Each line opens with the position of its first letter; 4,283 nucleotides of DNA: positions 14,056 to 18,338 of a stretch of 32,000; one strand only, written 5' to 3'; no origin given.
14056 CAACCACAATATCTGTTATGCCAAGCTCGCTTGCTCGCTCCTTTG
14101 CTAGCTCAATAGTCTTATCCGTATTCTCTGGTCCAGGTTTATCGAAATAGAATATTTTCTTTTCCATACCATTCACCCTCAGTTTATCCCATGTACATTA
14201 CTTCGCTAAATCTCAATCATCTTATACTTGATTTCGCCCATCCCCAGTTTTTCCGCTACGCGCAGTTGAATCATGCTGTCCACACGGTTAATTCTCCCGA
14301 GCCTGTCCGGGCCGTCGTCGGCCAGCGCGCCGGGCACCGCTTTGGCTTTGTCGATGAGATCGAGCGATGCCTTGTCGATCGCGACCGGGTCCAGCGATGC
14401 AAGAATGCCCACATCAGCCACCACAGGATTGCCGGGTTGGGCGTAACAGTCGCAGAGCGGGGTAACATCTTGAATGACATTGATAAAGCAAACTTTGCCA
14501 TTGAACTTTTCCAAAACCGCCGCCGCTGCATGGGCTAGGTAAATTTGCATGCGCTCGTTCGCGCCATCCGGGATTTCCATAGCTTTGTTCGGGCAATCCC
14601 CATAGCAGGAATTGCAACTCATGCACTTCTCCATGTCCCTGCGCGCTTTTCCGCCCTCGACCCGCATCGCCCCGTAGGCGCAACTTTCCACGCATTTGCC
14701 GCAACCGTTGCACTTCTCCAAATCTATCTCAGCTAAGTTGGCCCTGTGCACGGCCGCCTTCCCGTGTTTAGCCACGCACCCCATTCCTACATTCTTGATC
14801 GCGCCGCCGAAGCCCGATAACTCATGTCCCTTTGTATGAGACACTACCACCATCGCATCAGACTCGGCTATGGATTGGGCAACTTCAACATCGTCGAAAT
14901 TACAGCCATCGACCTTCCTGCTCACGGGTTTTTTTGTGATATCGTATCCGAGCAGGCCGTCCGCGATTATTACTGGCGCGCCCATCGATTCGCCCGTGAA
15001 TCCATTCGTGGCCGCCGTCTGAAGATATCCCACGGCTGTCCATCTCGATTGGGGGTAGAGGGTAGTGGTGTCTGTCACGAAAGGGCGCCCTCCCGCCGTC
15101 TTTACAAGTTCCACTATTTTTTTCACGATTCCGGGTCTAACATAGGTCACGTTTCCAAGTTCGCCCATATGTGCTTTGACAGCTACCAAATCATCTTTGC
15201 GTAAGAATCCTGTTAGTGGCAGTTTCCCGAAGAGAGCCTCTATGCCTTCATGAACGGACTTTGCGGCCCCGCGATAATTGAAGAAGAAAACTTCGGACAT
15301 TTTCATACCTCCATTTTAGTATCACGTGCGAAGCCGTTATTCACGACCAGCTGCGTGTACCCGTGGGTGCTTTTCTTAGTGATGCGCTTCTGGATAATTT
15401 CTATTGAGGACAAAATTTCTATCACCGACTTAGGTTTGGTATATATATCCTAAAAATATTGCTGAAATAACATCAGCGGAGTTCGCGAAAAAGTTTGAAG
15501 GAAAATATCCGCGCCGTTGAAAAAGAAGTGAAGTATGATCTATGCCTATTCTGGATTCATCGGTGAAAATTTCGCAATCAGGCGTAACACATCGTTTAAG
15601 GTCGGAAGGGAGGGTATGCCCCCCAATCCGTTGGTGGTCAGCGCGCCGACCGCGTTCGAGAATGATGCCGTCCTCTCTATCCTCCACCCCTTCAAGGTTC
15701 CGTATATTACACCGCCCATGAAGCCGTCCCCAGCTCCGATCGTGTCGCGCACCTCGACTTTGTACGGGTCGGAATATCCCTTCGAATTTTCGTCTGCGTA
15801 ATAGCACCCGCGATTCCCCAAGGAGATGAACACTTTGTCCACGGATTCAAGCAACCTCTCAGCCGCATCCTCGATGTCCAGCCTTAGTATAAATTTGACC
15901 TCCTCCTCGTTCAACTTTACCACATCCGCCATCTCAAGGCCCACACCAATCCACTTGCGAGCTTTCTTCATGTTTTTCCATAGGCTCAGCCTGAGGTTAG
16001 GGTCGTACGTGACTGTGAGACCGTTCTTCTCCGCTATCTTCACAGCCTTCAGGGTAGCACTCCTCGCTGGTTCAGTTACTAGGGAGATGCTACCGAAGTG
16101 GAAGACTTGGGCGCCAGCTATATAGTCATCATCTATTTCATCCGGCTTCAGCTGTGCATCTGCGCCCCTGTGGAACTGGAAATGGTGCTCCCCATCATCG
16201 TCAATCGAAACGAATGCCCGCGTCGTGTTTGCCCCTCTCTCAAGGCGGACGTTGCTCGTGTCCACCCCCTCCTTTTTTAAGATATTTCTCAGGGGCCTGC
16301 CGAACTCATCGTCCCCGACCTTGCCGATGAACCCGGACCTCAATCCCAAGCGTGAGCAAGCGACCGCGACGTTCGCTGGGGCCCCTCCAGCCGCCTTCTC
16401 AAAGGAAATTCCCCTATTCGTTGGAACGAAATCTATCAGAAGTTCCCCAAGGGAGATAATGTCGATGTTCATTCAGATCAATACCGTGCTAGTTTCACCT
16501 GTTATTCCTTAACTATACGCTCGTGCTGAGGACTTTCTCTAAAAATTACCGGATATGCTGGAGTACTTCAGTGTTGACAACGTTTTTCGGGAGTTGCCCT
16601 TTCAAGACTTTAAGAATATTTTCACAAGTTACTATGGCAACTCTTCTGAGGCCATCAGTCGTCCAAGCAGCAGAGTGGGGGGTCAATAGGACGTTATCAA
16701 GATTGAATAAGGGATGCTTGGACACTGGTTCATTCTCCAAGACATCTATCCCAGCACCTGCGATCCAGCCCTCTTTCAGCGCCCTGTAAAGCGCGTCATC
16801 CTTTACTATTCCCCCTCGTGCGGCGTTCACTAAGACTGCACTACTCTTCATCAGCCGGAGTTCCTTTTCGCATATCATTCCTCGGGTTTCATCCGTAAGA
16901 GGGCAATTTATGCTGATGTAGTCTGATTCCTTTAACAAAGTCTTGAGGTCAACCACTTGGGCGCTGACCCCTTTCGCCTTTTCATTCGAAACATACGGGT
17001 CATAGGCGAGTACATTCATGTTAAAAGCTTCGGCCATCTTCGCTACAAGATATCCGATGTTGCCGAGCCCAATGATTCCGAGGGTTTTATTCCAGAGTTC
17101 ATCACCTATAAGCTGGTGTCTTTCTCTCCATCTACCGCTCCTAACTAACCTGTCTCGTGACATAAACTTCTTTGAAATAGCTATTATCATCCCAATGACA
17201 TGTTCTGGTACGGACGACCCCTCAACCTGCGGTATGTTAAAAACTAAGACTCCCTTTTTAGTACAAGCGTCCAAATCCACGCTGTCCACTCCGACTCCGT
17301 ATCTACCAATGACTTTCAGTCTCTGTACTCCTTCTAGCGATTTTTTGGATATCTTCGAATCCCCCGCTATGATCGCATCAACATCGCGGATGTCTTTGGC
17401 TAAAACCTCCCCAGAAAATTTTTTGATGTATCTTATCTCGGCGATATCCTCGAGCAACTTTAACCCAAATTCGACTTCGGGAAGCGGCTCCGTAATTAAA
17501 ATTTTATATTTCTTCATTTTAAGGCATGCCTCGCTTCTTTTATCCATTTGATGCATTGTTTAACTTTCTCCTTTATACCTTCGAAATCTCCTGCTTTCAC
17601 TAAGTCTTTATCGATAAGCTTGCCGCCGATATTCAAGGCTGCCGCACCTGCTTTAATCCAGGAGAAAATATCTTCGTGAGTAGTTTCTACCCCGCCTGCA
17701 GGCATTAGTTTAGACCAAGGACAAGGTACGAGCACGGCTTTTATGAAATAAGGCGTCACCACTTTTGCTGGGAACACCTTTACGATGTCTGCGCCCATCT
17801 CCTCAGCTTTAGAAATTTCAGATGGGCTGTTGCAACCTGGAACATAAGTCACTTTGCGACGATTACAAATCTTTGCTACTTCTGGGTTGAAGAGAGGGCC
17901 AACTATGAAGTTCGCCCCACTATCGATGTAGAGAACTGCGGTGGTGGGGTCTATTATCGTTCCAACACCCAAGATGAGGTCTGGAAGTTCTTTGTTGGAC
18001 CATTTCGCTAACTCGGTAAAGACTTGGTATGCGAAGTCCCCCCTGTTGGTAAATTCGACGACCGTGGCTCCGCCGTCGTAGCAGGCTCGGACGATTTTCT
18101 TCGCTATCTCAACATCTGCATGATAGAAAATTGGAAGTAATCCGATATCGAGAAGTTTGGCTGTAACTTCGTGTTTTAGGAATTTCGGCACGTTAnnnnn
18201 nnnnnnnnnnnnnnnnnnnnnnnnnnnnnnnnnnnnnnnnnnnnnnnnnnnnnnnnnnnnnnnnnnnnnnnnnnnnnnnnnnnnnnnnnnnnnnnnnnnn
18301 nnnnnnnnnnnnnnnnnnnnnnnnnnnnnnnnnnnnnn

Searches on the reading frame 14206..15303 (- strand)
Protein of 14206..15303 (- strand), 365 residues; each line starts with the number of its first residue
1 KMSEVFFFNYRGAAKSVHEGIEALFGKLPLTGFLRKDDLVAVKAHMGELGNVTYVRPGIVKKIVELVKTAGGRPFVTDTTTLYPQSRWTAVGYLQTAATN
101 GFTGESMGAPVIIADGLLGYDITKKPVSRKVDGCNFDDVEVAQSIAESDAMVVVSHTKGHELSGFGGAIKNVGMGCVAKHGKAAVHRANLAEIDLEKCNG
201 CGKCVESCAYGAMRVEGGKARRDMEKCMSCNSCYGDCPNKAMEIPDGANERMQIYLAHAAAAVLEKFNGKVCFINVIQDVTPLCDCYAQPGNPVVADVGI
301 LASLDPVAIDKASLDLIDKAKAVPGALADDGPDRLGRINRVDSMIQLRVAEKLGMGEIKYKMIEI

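Call 4: search_protein_families(library=pfam, proteins=[window:14206-15303:-])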
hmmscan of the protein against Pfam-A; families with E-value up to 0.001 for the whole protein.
window:14206-15303:- (365 aa): 10 families
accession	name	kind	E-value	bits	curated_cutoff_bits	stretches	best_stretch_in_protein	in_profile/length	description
PF04015.17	DUF362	-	7.3e-44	150.7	24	1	40-315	1-200/200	Domain of unknown function (DUF362)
PF00037.32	Fer4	-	1.4e-09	37.8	21.1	1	192-212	2-22/24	4Fe-4S binding domain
PF12837.12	Fer4_6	-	7.4e-09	35.6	25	1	191-212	2-23/24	4Fe-4S binding domain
PF13237.11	Fer4_10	-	6.1e-08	32.9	25.5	1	192-238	3-53/53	4Fe-4S dicluster domain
PF13187.11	Fer4_9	-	2.2e-07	31.2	27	1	197-242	1-52/52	4Fe-4S dicluster domain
PF14697.11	Fer4_21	-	3.4e-07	30.7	35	1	191-243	1-58/59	4Fe-4S dicluster domain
PF12797.12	Fer4_2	-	4.2e-07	29.9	24.5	1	192-209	4-21/22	4Fe-4S binding domain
PF12838.12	Fer4_7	-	1.1e-06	29.4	27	1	197-241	1-52/52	4Fe-4S dicluster domain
PF13484.11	Fer4_16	-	1.4e-05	26.2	30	0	226-252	1-28/66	4Fe-4S double cluster binding domain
PF12800.12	Fer4_4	-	7.2e-05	23.2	24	0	196-211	2-17/17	4Fe-4S binding domain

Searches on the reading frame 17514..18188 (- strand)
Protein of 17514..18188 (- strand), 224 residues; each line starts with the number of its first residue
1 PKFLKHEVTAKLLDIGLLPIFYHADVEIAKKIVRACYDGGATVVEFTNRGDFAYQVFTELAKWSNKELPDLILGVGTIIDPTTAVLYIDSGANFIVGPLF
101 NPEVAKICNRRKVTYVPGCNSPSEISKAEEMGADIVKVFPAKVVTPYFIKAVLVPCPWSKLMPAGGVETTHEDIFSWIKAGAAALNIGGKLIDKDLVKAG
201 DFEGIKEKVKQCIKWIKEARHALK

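Call 10: search_protein_families(library=pfam, proteins=[window:17514-18188:-])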
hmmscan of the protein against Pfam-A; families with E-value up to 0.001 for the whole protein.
window:17514-18188:- (224 aa): 1 family
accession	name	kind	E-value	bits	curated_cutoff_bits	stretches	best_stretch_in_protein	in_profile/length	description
PF01081.25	Aldolase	-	2.1e-31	109.3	27.8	1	11-206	4-194/196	KDPG and KHG aldolase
